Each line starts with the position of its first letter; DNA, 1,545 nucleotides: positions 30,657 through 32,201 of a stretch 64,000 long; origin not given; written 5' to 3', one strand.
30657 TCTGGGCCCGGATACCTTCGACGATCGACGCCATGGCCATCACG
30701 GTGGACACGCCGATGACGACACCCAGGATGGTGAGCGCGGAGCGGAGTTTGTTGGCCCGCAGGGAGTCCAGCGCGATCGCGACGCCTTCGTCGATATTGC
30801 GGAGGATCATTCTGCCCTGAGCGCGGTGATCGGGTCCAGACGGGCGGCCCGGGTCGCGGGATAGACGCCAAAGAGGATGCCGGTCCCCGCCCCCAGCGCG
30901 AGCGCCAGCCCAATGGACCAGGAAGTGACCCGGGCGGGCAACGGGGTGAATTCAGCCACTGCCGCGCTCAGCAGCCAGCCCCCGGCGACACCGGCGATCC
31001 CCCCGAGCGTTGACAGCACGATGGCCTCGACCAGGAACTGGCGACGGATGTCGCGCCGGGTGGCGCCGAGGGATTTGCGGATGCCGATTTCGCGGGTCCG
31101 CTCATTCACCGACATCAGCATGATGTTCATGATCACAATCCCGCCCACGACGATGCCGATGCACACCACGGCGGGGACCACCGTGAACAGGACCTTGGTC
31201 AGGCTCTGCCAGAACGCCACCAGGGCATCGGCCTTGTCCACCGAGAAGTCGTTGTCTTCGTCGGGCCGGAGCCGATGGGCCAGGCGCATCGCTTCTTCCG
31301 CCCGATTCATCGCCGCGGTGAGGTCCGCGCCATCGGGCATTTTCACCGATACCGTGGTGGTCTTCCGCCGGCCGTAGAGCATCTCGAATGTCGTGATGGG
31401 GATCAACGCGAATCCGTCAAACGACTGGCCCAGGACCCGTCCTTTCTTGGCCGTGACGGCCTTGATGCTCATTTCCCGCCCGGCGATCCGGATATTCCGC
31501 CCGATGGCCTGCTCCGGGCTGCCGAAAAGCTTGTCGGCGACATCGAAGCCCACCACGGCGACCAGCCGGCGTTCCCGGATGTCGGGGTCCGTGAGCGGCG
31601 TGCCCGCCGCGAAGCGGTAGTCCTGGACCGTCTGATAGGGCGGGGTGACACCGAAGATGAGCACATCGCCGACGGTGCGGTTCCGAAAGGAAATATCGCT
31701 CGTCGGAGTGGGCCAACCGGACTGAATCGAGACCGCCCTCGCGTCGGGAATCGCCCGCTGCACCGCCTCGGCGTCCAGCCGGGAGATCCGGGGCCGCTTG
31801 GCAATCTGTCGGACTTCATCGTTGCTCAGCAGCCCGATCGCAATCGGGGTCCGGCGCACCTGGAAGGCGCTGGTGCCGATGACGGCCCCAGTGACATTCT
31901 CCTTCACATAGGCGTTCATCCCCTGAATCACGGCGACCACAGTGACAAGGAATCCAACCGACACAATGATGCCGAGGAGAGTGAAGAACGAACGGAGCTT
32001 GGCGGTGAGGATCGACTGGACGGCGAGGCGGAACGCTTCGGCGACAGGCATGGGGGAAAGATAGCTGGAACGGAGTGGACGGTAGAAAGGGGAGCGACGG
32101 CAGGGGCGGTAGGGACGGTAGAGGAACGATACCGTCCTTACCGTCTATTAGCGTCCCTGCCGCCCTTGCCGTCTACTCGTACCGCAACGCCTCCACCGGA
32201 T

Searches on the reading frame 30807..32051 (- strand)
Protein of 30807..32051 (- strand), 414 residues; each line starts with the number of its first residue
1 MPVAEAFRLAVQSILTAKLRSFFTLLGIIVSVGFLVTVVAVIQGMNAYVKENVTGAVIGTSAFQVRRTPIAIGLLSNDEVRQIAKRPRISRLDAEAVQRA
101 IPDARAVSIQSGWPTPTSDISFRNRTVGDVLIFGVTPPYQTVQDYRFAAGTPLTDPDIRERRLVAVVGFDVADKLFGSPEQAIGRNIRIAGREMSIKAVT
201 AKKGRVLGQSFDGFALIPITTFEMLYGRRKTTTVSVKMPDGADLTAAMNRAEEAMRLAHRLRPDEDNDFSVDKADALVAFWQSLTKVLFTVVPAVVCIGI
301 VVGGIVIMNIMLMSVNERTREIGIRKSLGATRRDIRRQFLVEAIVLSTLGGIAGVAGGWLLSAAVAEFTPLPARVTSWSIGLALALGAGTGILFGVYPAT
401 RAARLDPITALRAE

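Call 26: search_protein_families(library=pfam, proteins=[window:30807-32051:-], max_evalue=0.0001)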
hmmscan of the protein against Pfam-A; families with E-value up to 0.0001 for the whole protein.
window:30807-32051:- (414 aa): 2 families
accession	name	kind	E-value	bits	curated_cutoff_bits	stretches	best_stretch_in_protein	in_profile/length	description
PF12704.14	MacB_PCD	-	2.1e-31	110.3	27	1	21-253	1-206/207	MacB-like periplasmic core domain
PF02687.27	FtsX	-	2.1e-24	86.3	25.5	1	295-407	3-120/120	FtsX-like permease C-terminal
